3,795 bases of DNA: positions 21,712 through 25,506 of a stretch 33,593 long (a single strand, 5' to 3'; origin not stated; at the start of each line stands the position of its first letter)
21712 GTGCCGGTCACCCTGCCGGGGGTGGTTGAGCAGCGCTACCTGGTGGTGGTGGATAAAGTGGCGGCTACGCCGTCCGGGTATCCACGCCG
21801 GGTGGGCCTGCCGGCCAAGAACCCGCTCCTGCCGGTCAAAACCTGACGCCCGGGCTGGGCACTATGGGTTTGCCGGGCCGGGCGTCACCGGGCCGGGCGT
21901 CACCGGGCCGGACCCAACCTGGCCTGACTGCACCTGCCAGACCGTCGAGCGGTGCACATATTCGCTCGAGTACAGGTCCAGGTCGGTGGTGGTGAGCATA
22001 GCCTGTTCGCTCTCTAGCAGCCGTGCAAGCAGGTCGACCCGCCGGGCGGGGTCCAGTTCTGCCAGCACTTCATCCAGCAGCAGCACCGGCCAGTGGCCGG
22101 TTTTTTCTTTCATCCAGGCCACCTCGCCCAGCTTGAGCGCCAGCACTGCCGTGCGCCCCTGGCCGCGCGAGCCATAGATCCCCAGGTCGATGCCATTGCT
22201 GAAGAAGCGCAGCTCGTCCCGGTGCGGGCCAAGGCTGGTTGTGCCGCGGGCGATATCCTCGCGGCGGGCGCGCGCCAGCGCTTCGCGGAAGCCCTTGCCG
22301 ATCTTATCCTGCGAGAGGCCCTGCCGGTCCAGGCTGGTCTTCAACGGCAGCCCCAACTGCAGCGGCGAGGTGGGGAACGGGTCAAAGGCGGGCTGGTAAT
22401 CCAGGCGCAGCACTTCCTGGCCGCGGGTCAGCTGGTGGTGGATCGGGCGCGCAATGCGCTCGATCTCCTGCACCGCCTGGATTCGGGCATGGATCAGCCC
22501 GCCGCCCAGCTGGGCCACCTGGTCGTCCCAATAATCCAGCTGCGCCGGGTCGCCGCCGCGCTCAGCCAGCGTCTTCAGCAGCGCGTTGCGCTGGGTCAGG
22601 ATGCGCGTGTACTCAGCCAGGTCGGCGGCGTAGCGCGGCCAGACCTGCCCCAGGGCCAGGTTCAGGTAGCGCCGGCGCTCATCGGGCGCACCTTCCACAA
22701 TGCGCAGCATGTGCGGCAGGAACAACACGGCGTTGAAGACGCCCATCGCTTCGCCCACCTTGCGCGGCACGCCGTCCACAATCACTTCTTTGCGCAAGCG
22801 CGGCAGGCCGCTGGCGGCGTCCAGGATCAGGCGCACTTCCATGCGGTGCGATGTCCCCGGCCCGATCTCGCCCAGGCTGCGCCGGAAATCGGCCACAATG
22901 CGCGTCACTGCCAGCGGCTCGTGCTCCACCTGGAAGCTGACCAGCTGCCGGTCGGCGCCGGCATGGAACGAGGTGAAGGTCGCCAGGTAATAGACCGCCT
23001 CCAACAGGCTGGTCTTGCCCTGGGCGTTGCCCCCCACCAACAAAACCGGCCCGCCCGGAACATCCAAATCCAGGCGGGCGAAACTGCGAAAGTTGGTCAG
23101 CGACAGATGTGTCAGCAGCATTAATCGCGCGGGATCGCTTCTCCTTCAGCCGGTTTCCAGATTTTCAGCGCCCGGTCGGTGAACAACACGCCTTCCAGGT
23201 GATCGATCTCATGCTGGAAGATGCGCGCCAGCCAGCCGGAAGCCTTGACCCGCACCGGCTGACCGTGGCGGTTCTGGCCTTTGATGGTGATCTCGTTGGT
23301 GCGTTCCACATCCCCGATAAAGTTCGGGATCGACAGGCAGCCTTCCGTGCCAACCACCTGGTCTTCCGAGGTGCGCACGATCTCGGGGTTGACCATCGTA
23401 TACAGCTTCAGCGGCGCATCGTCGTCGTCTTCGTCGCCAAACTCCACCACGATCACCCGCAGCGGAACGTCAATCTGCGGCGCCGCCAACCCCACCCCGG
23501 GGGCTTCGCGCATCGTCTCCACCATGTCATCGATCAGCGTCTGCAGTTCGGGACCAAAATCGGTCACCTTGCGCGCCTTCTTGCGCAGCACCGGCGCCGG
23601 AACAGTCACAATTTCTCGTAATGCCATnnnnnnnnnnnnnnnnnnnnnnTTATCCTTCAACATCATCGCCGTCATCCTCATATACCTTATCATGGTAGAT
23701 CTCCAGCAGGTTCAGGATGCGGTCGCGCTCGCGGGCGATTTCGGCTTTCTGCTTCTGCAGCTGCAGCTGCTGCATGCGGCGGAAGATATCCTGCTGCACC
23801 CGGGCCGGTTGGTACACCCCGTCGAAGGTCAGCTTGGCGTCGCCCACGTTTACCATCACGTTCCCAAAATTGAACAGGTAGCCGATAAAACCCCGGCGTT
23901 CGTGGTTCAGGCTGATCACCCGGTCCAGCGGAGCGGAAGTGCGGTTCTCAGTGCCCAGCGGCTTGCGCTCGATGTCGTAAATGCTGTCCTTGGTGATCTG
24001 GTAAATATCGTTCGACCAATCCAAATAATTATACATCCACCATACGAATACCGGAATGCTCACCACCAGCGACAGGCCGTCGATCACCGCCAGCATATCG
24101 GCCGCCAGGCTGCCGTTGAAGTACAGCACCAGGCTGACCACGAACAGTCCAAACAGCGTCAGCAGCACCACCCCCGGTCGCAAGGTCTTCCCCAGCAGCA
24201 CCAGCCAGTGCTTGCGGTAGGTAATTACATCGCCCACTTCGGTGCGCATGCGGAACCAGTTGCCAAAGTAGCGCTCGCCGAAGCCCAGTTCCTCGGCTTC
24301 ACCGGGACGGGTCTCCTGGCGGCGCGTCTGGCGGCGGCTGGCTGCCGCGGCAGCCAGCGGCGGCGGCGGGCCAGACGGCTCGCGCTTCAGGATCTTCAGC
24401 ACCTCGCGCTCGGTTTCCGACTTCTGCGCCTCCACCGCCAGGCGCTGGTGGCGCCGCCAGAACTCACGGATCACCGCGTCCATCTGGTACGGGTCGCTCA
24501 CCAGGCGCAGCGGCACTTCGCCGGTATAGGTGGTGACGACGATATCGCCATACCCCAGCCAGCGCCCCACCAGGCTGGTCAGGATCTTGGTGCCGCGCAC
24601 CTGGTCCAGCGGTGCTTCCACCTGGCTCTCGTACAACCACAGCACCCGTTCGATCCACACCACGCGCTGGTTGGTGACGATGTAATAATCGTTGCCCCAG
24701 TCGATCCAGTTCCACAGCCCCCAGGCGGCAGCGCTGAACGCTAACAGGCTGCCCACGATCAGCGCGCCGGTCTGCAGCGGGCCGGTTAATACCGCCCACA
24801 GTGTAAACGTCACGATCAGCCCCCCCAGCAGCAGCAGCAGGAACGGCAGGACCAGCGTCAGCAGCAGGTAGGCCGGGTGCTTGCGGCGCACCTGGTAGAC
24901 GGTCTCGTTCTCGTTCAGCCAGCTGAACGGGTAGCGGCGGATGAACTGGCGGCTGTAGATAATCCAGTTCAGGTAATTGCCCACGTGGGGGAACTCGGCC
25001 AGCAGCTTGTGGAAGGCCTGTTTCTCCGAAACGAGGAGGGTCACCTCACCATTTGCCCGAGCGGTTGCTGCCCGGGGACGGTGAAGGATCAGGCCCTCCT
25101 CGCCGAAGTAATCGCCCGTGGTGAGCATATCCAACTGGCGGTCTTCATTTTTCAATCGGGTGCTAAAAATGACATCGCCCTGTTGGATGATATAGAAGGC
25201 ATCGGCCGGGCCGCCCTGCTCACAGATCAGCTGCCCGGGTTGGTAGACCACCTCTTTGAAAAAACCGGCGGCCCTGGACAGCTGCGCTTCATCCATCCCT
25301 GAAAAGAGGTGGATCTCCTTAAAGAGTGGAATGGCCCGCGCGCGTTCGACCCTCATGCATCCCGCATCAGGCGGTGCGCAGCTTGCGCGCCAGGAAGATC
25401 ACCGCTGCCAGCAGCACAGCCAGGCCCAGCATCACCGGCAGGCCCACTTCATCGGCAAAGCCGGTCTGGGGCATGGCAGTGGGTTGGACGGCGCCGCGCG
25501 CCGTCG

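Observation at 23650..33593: Tightly packed, partly overlap-coupled 8-gene cluster with no match to any described system: membrane trio, Zn-ribbon/PDW-repeat giant, GlmL-type ASKHA ATPase, barrel/KOW protein, sorting-signal protein and cNMP sensor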

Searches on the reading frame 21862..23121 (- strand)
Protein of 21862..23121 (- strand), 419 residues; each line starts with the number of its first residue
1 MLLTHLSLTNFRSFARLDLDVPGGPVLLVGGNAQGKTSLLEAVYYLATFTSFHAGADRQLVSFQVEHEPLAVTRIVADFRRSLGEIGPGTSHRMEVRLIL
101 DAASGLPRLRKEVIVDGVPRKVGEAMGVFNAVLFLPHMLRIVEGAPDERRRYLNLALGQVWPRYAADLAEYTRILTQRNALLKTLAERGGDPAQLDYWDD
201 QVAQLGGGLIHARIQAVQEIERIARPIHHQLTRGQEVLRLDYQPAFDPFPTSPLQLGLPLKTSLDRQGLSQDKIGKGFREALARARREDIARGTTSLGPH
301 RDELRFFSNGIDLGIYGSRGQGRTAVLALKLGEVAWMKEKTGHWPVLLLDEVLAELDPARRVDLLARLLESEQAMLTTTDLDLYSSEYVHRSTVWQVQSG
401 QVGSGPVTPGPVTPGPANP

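Call 58: search_protein_families(library=pfam, proteins=[window:21862-23121:-], max_evalue=0.001)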
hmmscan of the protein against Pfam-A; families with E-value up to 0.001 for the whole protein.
window:21862-23121:- (419 aa): 4 families
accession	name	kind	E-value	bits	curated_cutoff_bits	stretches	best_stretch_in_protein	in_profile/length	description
PF02463.25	SMC_N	-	5.5e-11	42.8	40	1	3-376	2-194/220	RecF/RecN/SMC N terminal domain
PF13476.12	AAA_23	-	4e-07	31.3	27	1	6-49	2-45/201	AAA domain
PF13304.12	AAA_21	-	1.7e-05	25.5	27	0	27-58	3-30/304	AAA domain, putative AbiEii toxin, Type IV TA system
PF13175.12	AAA_15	-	2e-05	24.8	32.1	1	1-50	1-50/374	AAA ATPase domain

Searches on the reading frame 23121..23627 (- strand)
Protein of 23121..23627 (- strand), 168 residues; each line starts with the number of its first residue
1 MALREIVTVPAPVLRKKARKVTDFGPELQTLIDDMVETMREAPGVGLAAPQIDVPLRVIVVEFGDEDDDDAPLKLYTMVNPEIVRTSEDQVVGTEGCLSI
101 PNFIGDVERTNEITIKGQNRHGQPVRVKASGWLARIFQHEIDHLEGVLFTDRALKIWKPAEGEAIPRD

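Call 58: search_protein_families(library=pfam, proteins=[window:23121-23627:-], max_evalue=0.001)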
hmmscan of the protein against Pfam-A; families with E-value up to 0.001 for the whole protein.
window:23121-23627:- (168 aa): 1 family
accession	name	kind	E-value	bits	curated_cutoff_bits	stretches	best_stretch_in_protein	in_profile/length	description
PF01327.26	Pep_deformylase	-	7.3e-56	188.5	22.8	1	4-153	2-150/156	Polypeptide deformylase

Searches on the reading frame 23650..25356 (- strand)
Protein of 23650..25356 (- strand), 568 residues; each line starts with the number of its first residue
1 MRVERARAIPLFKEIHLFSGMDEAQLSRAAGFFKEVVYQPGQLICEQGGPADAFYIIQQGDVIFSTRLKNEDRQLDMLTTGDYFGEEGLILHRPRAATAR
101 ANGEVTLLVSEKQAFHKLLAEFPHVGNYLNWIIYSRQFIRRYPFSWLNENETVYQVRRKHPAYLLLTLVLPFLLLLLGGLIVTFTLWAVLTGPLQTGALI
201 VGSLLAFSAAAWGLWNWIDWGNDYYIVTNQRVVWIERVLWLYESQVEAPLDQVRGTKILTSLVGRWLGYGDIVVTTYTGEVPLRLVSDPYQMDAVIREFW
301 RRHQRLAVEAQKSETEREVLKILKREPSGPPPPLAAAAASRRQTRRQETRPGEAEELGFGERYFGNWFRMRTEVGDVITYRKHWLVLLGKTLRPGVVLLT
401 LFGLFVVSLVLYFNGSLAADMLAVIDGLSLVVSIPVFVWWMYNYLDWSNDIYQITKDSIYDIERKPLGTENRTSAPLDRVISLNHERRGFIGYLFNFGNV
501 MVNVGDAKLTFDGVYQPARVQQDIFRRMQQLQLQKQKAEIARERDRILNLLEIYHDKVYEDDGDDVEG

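Call 3: search_protein_families(library=pfam, proteins=[window:23650-25356:-], max_evalue=0.1)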
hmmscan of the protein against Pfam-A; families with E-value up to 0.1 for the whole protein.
window:23650-25356:- (568 aa): 2 families
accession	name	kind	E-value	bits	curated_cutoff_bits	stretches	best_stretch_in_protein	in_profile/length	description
PF00027.35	cNMP_binding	-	1.2e-18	67.3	27.5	1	36-121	2-88/89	Cyclic nucleotide-binding domain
PF03703.20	bPH_2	-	9.3e-07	29.4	22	1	225-287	6-67/78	Bacterial PH domain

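Call 4: search_protein_families(library=ncbifam, proteins=[window:23650-25356:-], max_evalue=0.1)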
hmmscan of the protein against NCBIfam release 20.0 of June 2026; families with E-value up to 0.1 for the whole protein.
window:23650-25356:- (568 aa): 9 families
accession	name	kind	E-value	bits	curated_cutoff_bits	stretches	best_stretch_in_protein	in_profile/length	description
NF041163.2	encap_f2b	equivalog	4.7e-13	49.1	400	1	12-129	73-193/450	family 2B encapsulin nanocompartment shell protein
NF058543.1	ActPatMycb56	equivalog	1.4e-10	40.5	460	1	16-129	2-114/317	acetyltransferase Pat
NF050806.1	TransRegFixKCaul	equivalog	0.00015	21.1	300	1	37-128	27-116/215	transcriptional regulator FixK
NF008732.0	PRK11753.1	equivalog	0.00032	20.2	266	1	42-129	32-121/214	cAMP-activated global transcriptional regulator CRP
NF006901.0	PRK09392.1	equivalog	0.00035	20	211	1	12-120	9-117/236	transcriptional activator FtrB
NF050815.1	TransActFtrBCaul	equivalog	0.0018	17.6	300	1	4-120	9-119/251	transcriptional activator FtrB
TIGR03896.1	cyc_nuc_ocin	subfamily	0.0024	17.3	161.05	1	41-108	16-88/317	bacteriocin-type transport-associated protein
NF010499.0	PRK13918.1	equivalog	0.0025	17.4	274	1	30-105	9-83/205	CRP/FNR family transcriptional regulator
NF002341.0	PRK01305.1-1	equivalog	0.086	12.5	252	0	281-322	74-115/247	arginyltransferase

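Call 64: search_protein_families(library=padloc, proteins=[window:23650-25356:-], max_evalue=0.01)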
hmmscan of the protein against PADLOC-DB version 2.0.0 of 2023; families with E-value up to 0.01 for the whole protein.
window:23650-25356:- (568 aa): 4 families
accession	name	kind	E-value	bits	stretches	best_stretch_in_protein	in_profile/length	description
PDLC00734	PycC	-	6.4e-05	20.2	1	37-118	37-119/374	Pycsar cyclase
PDLC00731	Effector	-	0.00014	19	1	36-128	43-132/306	TIR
PDLC02371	PycTIR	-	0.0011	16.3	1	29-130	33-131/288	-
PDLC00732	Effector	-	0.0079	13.2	0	38-127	41-127/301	TIR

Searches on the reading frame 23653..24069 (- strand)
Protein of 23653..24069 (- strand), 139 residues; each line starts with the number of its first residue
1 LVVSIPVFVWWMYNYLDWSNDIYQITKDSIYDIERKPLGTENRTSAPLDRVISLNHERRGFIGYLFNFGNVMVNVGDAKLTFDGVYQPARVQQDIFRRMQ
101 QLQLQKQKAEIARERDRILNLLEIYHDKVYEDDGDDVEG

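Call 82: search_protein_families(library=pfam, proteins=[window:23653-24069:-], max_evalue=5)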
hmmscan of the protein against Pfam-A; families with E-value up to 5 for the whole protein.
window:23653-24069:- (139 aa): 1 family
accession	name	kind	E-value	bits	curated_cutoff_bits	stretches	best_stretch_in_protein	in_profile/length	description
PF17380.7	DUF5401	-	0.16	10.5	25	1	90-123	286-319/721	Family of unknown function (DUF5401)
